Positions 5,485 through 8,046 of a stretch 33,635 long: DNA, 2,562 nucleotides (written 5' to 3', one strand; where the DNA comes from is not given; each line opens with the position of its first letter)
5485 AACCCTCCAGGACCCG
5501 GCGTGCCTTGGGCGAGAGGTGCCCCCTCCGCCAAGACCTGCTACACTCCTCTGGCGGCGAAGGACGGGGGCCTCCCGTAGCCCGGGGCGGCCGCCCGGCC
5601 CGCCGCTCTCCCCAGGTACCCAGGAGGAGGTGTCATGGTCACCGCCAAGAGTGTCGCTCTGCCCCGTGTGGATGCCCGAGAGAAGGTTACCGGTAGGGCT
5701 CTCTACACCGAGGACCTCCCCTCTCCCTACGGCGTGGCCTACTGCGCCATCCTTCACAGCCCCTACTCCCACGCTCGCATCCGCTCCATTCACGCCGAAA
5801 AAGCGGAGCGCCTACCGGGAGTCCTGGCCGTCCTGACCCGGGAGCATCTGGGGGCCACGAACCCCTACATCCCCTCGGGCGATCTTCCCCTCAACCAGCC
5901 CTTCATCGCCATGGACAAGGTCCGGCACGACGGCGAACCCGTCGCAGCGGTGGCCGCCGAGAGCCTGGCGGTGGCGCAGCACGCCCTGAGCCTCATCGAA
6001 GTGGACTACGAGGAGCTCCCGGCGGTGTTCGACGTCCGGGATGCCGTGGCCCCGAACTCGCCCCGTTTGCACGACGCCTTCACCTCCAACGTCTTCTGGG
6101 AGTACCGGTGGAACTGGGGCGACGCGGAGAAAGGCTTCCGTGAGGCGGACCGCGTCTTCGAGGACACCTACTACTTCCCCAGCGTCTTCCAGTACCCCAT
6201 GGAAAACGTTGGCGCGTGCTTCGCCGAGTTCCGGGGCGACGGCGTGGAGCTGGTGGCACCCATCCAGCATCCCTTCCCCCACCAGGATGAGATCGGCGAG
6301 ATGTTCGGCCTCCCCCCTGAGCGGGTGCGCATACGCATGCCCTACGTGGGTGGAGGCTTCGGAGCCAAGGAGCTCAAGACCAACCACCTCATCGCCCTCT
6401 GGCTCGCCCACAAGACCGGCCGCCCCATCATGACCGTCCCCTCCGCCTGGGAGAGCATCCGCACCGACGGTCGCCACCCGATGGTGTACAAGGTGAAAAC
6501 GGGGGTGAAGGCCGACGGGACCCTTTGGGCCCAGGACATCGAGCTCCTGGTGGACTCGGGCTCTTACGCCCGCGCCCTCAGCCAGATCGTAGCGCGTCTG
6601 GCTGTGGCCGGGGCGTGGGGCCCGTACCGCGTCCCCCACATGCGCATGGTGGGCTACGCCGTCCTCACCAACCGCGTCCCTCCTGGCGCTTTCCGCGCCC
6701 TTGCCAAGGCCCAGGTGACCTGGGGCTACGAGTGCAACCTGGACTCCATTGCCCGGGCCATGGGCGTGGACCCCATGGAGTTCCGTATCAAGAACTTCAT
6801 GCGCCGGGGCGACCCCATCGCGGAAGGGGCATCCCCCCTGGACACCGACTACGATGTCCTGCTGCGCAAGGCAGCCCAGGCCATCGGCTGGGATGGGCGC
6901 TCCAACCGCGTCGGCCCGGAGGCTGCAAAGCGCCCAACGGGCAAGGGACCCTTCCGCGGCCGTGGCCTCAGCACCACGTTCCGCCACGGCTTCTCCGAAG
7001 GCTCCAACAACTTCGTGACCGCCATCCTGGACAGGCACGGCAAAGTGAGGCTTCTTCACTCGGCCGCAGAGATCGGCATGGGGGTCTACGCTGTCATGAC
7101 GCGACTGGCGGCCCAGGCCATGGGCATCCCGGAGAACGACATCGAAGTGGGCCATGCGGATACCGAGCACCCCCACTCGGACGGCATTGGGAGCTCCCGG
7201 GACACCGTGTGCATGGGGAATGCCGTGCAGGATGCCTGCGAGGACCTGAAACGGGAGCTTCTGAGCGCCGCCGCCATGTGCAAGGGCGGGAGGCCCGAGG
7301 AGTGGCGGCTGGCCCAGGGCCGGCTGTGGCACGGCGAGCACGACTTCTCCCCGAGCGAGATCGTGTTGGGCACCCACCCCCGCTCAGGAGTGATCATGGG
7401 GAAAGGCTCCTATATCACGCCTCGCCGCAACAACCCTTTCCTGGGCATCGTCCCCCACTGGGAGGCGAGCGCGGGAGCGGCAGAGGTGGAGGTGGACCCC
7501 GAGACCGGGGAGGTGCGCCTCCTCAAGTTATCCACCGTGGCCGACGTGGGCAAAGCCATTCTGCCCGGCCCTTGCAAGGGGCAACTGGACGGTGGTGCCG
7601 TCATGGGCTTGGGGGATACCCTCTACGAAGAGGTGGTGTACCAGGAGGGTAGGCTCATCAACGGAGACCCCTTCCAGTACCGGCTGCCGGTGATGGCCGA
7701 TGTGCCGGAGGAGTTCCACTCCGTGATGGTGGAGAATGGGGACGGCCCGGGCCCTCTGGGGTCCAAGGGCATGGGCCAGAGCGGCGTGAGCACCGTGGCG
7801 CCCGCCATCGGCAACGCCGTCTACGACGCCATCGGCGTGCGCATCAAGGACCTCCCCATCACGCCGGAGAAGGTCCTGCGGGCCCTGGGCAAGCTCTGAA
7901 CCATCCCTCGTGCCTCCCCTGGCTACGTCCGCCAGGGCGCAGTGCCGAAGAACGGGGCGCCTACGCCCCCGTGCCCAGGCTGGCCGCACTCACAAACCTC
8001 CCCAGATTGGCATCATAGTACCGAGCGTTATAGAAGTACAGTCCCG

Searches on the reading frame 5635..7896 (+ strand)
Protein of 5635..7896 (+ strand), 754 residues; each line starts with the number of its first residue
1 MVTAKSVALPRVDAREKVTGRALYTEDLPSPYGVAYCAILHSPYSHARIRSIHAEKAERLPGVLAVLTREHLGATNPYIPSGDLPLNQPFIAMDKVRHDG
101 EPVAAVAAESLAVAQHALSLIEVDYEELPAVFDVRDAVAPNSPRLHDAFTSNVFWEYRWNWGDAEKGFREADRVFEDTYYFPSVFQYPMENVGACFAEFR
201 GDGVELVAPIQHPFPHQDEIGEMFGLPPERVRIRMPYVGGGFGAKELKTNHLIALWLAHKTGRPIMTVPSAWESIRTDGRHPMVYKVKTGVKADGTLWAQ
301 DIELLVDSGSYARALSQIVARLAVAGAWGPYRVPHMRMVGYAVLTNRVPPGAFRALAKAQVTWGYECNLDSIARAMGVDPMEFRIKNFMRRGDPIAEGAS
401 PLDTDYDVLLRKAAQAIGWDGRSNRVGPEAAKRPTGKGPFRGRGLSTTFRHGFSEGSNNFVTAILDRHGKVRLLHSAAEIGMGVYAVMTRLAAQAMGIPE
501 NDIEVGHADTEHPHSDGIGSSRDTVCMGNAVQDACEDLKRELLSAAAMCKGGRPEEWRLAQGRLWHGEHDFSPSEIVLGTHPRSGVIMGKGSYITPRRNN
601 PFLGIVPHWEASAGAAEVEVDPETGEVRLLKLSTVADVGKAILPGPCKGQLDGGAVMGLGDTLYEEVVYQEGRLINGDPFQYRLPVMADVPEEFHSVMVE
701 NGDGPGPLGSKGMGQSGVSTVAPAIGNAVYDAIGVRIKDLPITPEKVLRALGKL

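Call 9: search_protein_families(library=pfam, proteins=[window:5635-7896:+], max_evalue=0.01)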
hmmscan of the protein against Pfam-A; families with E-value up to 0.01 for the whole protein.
window:5635-7896:+ (754 aa): 3 families
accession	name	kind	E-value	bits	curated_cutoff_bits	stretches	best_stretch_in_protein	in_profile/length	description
PF02738.23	MoCoBD_1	-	2.7e-60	204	27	1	146-388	2-244/244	Molybdopterin cofactor-binding domain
PF20256.3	MoCoBD_2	-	6.6e-51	173.9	27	1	412-691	1-283/283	Molybdopterin cofactor-binding domain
PF01315.27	Ald_Xan_dh_C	-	9.3e-28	97.2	31.3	1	19-129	1-110/110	Aldehyde oxidase and xanthine dehydrogenase, a/b hammerhead domain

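Call 10: search_protein_families(library=ncbifam, proteins=[window:5635-7896:+], max_evalue=0.01)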
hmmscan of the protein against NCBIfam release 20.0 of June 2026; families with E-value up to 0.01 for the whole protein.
window:5635-7896:+ (754 aa): 13 families
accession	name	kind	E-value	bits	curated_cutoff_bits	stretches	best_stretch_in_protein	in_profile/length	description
TIGR03194.1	4hydrxCoA_A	equivalog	1.4e-131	440.3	994.55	1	9-751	1-746/746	4-hydroxybenzoyl-CoA reductase subunit alpha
TIGR03196.1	pucD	equivalog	5.5e-124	415.2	783.65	1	11-747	9-754/763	xanthine dehydrogenase subunit D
NF043082.1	XdhA_XDHase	equivalog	2.3e-116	389.8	780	1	9-751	5-752/758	xanthine dehydrogenase subunit XdhA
NF007426.0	PRK09970.1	equivalog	2.8e-108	363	916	1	8-750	9-754/761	xanthine dehydrogenase molybdenum-binding subunit XdhA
NF041018.1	glyceraldDH_alpha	equivalog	1.2e-96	324.8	790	1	9-748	7-741/741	glyceraldehyde dehydrogenase subunit alpha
TIGR03311.1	Se_dep_XDH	equivalog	1.1e-86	291.7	830.45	2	8-546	165-682/848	selenium-dependent xanthine dehydrogenase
NF041671.1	peri_hyde_PaoC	equivalog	8.4e-86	288.9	1180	1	8-752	21-732/735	aldehyde oxidoreductase molybdenum-binding subunit PaoC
TIGR03313.1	Se_sel_red_Mo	hypoth_equivalog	4.1e-84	282.9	1101.9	2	159-753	359-951/951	molybdopterin-dependent oxidoreductase Mo/Fe-S-binding subunit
NF045668.1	pterin_aldehy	equivalog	3.1e-83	280.4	1100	2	9-539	179-715/905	molybdopterin-dependent aldehyde oxidoreductase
NF040766.1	CODH_aero_grp5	exception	2e-74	251.2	950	2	10-563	10-574/785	aerobic carbon-monoxide dehydrogenase large subunit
TIGR02965.1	xanthine_xdhB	equivalog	4.7e-74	249.9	849.5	1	13-752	9-755/758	xanthine dehydrogenase molybdopterin binding subunit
TIGR02416.1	CO_dehy_Mo_lg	equivalog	3.5e-56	190.8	991.15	1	18-748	6-768/770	aerobic carbon-monoxide dehydrogenase large subunit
TIGR02969.1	mam_aldehyde_ox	subfamily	2.4e-50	171.1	1912.3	1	17-733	588-1283/1330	aldehyde oxidase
